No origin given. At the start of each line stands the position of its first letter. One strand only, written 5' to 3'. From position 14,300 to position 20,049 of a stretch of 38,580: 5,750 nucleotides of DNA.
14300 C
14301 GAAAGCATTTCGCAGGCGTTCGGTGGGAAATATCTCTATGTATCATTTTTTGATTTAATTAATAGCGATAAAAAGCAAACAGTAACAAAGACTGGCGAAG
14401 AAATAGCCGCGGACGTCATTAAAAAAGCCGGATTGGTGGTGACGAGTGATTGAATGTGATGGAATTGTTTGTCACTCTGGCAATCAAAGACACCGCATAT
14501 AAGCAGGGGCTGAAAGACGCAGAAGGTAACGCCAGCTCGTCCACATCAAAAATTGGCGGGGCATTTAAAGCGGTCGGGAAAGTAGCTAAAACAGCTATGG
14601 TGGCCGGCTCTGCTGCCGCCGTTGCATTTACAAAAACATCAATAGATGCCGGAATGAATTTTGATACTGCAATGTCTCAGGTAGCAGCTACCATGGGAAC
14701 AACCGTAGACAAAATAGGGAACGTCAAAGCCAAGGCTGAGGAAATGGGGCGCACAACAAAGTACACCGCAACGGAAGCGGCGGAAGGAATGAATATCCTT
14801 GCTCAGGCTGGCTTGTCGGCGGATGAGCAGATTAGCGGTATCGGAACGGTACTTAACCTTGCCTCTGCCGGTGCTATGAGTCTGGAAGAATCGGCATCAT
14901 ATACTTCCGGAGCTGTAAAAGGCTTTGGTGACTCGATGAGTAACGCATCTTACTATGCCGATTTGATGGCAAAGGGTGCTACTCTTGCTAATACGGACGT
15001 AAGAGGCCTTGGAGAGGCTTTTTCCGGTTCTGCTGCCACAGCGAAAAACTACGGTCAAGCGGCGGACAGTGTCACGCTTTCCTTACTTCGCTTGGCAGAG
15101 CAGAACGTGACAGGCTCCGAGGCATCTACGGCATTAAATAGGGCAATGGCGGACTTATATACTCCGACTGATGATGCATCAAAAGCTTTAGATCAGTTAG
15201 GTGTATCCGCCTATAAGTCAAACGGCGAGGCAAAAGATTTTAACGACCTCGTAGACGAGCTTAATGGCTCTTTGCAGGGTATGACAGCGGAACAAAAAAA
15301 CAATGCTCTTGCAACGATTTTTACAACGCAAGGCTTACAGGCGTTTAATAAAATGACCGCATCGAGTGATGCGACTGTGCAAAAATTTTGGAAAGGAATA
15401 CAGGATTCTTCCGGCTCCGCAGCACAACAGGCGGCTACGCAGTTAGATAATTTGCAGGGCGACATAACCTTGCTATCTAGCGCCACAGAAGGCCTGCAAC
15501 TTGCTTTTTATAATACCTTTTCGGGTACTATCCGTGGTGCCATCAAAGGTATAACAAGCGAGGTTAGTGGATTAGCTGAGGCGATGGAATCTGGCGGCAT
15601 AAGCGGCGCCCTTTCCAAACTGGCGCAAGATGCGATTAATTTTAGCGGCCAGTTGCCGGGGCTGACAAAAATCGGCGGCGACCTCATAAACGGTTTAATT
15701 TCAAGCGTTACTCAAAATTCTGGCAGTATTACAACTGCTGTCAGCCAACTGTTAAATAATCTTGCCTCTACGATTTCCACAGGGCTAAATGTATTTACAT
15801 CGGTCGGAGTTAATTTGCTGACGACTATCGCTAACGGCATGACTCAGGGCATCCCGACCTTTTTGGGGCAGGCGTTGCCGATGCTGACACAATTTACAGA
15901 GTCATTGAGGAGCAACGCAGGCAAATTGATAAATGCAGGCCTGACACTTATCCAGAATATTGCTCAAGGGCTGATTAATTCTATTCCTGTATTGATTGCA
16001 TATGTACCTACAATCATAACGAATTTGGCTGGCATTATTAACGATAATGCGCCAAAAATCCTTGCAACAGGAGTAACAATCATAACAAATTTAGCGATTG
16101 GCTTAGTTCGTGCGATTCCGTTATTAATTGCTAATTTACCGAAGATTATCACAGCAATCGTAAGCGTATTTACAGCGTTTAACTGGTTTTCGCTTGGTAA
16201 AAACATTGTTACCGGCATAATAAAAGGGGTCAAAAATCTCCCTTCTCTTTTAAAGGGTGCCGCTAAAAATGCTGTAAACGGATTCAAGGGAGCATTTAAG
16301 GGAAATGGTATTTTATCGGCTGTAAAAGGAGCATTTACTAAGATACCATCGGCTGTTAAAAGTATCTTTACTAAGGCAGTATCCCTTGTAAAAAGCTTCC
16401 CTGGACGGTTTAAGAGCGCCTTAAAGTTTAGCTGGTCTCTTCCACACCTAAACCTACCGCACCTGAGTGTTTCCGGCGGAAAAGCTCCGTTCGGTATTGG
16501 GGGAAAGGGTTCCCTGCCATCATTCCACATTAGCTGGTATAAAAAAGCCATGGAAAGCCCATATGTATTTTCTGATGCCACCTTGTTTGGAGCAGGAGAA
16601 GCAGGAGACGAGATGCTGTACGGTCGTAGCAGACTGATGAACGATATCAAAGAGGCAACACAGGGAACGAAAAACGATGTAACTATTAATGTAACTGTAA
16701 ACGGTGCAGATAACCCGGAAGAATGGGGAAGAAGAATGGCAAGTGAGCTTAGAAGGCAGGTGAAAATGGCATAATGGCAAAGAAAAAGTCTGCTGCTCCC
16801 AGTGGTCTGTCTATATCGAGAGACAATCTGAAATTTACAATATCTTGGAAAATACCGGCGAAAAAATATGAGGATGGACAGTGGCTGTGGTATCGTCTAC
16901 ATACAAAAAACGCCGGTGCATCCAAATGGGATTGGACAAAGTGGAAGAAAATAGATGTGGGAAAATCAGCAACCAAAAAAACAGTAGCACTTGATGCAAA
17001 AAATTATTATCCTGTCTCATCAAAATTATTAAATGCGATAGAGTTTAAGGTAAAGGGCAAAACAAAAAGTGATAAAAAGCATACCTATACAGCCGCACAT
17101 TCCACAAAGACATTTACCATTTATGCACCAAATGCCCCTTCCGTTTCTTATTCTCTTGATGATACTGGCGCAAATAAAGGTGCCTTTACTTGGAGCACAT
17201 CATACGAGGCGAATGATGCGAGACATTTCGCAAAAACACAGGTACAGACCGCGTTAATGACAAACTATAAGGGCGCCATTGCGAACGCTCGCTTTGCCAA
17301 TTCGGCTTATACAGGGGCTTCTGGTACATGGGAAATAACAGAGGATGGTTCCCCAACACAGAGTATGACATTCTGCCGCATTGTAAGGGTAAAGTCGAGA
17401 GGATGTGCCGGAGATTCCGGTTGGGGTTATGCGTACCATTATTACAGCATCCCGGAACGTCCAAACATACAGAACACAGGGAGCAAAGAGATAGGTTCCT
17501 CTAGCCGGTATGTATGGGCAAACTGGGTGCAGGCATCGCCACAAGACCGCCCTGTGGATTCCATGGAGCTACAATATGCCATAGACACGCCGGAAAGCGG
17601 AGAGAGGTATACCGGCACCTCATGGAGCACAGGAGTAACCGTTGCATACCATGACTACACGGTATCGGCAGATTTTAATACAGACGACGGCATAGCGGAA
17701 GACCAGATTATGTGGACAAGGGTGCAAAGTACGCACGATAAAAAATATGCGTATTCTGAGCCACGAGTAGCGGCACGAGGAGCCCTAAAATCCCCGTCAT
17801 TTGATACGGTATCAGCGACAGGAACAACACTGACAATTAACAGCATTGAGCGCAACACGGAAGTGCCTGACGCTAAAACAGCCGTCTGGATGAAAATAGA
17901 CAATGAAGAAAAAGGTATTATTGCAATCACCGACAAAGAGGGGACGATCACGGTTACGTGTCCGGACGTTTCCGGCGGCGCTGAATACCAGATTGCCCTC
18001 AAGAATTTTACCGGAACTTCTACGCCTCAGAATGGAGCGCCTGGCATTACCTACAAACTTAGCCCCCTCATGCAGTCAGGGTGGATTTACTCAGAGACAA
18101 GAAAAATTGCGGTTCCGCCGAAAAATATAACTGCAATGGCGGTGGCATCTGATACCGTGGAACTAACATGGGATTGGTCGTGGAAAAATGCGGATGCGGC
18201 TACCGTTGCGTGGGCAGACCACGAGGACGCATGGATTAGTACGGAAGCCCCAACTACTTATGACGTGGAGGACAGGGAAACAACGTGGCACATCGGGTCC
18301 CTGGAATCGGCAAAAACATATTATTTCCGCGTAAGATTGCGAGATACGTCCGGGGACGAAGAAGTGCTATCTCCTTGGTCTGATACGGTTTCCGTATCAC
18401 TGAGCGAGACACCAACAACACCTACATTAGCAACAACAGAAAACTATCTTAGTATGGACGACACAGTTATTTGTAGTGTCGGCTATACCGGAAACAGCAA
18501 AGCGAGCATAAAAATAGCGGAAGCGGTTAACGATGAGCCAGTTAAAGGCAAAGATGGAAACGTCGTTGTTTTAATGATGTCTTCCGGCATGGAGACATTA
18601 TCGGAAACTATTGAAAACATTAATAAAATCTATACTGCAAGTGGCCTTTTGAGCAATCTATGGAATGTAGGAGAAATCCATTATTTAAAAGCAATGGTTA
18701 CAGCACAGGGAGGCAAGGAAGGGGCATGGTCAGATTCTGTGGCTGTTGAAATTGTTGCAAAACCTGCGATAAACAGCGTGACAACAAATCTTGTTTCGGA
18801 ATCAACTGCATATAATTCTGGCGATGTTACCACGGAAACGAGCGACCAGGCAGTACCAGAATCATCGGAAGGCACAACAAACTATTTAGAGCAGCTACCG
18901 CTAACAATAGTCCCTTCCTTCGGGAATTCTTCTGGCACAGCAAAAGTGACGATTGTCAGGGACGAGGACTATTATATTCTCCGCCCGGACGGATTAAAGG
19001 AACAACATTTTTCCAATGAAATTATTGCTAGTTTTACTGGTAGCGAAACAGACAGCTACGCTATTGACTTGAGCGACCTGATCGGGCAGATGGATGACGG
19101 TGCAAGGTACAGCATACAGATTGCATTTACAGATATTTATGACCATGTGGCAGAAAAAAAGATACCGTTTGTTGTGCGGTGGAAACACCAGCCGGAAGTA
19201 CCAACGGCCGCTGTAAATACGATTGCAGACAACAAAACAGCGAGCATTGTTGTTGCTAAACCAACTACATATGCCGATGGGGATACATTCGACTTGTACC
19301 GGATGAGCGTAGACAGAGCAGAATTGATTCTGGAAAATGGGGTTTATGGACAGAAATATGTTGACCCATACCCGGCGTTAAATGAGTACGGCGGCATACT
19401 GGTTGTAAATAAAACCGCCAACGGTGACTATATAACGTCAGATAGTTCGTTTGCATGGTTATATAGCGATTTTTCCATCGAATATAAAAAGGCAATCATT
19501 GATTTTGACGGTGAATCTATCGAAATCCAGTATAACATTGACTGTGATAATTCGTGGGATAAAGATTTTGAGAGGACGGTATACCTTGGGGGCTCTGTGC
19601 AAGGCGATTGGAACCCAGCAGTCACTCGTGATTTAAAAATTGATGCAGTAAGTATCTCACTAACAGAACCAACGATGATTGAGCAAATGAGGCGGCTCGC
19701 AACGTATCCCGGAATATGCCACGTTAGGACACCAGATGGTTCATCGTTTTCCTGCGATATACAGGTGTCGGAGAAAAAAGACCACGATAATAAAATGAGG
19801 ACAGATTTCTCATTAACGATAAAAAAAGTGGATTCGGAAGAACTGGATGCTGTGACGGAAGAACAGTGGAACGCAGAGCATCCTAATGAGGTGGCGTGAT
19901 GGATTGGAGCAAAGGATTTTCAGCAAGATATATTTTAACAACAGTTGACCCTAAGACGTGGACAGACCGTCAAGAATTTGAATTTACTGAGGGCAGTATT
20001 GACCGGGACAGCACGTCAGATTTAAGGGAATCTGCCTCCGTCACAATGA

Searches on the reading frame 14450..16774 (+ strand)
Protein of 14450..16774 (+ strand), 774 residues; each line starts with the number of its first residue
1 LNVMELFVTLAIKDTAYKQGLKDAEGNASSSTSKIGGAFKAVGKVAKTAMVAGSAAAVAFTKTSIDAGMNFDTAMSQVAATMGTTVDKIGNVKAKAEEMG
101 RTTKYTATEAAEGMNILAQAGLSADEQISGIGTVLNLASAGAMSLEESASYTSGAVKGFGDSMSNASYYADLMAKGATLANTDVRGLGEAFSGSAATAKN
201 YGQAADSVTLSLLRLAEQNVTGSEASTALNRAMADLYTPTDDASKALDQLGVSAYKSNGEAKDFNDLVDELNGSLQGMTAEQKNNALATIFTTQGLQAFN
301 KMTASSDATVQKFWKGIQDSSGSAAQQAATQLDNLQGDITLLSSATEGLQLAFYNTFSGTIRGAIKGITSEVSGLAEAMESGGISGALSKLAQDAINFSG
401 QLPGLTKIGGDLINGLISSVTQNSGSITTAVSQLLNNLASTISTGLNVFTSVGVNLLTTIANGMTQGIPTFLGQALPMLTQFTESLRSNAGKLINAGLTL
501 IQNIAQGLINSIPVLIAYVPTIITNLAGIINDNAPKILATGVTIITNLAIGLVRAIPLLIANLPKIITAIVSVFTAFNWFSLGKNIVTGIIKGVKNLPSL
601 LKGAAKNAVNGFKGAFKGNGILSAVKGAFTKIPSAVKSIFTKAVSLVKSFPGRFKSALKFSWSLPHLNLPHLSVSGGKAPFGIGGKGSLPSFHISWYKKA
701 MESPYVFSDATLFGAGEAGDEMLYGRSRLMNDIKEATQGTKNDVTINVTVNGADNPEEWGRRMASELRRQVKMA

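Call 14: search_protein_families(library=phrogs, proteins=[window:14450-16774:+], max_evalue=0.001)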
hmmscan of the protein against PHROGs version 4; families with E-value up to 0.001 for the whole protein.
window:14450-16774:+ (774 aa): 29 families (the best 25 are shown)
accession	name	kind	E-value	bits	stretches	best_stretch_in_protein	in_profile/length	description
phrog_1533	-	tail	1.1e-72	246.2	1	16-508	200-640/1688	tail length tape measure protein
phrog_4704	-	tail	3.9e-68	231.6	1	29-378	183-528/625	tail length tape measure protein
phrog_5493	-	tail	2.6e-65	222.4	2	19-359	18-375/1102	tail length tape measure protein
phrog_9696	-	tail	9.5e-62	210.2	1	1-509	1-541/1415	tail length tape measure protein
phrog_1272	-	tail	1.7e-58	199.4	2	28-380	215-580/1606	tail length tape measure protein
phrog_19074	-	unknown function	1.4e-56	193.1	1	41-376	126-463/1384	-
phrog_991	-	tail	2.3e-54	185.6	2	21-464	245-732/1966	tail length tape measure protein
phrog_58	-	tail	9.1e-50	171.1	1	27-769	293-1041/1544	tail length tape measure protein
phrog_28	-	tail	7e-48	165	1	20-768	225-762/1228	tail length tape measure protein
phrog_5218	-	unknown function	4.2e-45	155.4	1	19-562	176-648/1599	-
phrog_16692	-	unknown function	3.3e-32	112.9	1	26-397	135-524/1107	-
phrog_28420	-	tail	1.7e-31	110.2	1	44-468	34-442/906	tail length tape measure protein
phrog_167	-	tail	2.5e-29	102.7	1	26-528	252-715/1555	tail length tape measure protein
phrog_38390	-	tail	7.8e-28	98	1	33-376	27-362/1029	tail length tape measure protein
phrog_1204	-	tail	3.9e-22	79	2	397-658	769-981/1483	tail protein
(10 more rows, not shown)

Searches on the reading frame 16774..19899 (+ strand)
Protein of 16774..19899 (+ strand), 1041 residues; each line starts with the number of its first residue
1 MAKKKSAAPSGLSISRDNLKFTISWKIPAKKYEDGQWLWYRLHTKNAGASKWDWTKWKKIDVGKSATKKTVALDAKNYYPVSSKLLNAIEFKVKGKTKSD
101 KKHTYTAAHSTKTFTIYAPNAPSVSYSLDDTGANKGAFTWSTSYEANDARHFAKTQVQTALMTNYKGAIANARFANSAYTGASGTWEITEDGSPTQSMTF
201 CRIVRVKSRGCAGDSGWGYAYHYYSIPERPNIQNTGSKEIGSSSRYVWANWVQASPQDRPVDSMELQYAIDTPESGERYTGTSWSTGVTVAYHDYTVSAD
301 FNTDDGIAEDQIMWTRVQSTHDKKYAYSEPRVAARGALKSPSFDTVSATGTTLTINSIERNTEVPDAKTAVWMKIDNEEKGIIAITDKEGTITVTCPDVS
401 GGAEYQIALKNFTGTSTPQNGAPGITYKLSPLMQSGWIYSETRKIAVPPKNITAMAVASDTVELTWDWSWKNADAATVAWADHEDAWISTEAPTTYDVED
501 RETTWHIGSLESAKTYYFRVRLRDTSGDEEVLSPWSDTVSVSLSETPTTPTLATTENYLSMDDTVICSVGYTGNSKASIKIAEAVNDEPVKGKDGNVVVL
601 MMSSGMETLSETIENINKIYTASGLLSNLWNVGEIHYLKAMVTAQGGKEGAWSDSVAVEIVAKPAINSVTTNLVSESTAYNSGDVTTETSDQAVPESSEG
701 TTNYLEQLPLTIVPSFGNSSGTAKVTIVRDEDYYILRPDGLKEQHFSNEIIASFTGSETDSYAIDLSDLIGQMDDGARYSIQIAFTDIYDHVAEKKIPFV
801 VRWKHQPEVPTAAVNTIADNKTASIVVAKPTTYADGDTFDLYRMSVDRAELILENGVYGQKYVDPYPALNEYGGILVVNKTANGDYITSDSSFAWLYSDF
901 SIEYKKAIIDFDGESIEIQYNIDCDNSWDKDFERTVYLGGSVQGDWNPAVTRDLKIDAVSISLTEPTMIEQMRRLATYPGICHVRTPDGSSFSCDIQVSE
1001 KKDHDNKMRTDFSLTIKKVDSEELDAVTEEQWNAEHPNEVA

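Call 14: search_protein_families(library=phrogs, proteins=[window:16774-19899:+], max_evalue=0.001)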
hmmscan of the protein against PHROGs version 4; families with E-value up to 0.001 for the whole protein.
window:16774-19899:+ (1041 aa): 0 families

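Call 15: search_protein_families(library=pfam, proteins=[window:16774-19899:+], max_evalue=0.001)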
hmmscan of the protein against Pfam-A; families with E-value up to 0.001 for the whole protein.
window:16774-19899:+ (1041 aa): 1 family
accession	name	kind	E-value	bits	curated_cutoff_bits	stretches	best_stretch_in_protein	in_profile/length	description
PF00041.27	fn3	-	0.00023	21.7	25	1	448-529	2-75/84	Fibronectin type III domain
